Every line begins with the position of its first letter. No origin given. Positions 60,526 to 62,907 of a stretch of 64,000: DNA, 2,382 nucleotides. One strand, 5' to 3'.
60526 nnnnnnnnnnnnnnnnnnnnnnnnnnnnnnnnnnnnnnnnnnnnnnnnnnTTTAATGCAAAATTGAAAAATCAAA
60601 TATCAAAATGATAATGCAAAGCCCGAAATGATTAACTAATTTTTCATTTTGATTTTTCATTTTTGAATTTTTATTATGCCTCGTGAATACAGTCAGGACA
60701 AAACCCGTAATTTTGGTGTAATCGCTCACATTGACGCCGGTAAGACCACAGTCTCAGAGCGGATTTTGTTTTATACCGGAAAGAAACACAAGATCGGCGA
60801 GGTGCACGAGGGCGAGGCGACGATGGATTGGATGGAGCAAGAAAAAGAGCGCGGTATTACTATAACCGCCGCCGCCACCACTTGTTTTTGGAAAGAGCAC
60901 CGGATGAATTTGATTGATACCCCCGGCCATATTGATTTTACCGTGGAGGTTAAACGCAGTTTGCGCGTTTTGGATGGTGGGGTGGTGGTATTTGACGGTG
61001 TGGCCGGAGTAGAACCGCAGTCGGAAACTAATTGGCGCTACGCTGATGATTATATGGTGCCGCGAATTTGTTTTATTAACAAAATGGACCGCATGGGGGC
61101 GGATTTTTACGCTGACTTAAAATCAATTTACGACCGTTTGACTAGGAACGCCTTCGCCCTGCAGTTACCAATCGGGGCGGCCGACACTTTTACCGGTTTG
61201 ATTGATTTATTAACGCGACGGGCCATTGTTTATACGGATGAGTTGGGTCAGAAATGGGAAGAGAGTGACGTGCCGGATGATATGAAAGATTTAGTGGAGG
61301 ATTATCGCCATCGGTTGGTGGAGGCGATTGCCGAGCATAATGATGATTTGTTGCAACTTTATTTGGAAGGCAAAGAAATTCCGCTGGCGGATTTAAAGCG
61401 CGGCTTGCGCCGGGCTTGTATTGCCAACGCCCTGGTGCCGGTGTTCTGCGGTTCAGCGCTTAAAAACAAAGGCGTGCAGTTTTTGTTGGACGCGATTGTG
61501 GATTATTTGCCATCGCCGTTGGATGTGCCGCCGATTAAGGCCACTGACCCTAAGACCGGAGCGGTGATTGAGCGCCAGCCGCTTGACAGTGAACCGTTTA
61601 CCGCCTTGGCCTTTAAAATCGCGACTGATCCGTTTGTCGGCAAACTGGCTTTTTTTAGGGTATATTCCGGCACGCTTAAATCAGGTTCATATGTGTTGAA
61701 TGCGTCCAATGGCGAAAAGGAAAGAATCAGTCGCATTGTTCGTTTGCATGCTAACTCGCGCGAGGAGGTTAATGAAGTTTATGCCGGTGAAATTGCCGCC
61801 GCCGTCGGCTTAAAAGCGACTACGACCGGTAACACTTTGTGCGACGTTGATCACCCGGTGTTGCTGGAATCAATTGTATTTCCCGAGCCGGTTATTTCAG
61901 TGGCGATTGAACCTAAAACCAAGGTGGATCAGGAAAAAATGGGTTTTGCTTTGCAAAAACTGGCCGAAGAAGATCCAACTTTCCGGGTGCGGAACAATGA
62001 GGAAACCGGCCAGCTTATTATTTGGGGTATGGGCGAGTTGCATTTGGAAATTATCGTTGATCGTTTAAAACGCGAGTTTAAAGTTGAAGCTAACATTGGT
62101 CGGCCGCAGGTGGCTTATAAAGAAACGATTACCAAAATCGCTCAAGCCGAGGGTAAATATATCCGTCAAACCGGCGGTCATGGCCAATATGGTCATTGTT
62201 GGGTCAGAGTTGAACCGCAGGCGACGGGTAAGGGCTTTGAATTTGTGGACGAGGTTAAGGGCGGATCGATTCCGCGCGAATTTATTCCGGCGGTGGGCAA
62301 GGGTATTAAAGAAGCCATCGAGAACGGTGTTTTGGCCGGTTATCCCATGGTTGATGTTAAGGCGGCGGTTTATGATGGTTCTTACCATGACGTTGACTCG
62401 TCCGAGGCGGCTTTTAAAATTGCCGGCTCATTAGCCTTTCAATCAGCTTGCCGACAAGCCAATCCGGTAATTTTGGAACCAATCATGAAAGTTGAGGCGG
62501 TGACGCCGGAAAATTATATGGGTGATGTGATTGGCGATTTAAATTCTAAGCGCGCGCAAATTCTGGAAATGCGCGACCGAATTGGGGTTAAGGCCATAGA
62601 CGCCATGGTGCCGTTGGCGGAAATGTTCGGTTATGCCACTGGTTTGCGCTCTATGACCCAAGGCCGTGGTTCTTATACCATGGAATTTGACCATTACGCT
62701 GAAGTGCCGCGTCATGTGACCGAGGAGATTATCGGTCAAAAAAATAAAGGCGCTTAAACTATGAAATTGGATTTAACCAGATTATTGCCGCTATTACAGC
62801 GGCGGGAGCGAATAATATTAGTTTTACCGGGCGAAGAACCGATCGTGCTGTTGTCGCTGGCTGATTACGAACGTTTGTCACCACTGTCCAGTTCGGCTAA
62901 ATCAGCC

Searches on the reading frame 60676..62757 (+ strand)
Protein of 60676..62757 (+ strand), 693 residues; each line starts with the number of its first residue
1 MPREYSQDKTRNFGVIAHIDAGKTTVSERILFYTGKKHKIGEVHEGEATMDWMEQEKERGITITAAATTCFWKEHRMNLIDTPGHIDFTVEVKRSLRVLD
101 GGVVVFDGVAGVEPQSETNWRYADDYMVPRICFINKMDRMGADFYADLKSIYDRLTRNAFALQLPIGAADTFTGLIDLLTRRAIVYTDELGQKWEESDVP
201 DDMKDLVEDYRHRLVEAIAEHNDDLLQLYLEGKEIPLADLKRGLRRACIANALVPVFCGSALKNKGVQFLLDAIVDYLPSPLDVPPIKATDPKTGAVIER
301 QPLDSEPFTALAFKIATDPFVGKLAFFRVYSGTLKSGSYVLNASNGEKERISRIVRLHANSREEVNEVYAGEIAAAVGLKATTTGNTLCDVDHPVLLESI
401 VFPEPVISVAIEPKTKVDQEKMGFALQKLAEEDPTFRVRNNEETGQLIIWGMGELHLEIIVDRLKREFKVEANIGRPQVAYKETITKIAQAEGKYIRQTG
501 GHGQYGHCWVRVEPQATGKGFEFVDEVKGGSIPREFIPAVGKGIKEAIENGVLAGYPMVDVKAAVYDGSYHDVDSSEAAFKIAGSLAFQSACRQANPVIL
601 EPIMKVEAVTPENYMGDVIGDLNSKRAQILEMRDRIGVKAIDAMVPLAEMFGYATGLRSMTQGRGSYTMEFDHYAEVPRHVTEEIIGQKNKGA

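Call 11: search_protein_families(library=pfam, proteins=[window:60676-62757:+], max_evalue=0.001)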
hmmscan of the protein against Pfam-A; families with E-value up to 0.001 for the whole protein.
window:60676-62757:+ (693 aa): 7 families
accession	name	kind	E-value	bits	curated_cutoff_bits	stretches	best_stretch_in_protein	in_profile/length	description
PF00009.33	GTP_EFTU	-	8e-64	215.1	26.5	1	9-280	2-188/188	Elongation factor Tu GTP binding domain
PF03764.24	EFG_IV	-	3e-47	159.8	24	1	477-596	1-121/121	Elongation factor G, domain IV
PF14492.12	EFG_III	-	3e-35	120.6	27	1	402-475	1-74/75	Elongation Factor G, domain III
PF00679.30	EFG_C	-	7.1e-30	103.3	27.9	1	599-684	2-88/89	Elongation factor G C-terminus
PF03144.31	GTP_EFTU_D2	-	5.3e-18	65.7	30.3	1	322-389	1-73/73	Elongation factor Tu domain 2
PF22042.2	EF-G_D2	-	1.4e-17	64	27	1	307-390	1-83/84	Elongation factor G domain 2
PF16658.11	RF3_C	-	2.6e-06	27.7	40.1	1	411-489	15-93/132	Class II release factor RF3, C-terminal domain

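Call 62: list_cluster_members(proteins=[window:60676-62757:+, window:59683-60099:+, window:56830-58131:+, window:51038-53593:+, window:54432-54848:+, window:49033-50295:+, window:37876-39462:+, window:24645-27173:-])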
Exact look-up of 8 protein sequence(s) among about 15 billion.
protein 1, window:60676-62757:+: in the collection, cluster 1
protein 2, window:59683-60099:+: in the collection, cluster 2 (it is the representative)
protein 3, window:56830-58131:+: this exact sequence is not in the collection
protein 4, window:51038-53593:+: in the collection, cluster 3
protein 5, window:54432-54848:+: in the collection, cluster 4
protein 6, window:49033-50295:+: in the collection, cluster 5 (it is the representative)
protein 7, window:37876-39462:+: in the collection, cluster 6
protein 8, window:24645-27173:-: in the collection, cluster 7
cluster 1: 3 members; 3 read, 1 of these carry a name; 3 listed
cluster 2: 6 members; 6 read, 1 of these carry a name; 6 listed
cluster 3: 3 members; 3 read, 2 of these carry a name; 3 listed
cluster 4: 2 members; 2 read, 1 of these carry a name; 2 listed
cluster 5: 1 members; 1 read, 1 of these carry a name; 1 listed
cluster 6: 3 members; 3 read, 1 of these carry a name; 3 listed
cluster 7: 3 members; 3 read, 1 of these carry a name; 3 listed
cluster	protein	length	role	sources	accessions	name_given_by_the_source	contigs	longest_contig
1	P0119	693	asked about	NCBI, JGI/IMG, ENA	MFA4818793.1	MAG: elongation factor G [Patescibacteria group bacterium]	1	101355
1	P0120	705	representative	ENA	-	-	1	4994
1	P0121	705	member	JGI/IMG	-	-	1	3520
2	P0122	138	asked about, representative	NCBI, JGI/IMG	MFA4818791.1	MAG: 30S ribosomal protein S12 [Patescibacteria group bacterium]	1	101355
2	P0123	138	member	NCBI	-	-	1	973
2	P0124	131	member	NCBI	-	-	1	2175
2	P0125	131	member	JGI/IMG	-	-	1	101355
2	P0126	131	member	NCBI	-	-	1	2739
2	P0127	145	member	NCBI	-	-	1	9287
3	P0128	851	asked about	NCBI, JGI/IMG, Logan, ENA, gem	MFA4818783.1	MAG: PEP/pyruvate-binding domain-containing protein [Patescibacteria group bacterium]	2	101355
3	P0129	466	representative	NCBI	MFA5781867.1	MAG: PEP/pyruvate-binding domain-containing protein, partial [Bacteroidales bacterium]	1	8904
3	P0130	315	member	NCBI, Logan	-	-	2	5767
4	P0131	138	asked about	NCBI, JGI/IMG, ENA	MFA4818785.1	MAG: NUDIX hydrolase [Patescibacteria group bacterium]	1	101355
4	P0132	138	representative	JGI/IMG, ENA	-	-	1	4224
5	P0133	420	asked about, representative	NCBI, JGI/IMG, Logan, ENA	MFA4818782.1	MAG: Hsp70 family protein [Patescibacteria group bacterium]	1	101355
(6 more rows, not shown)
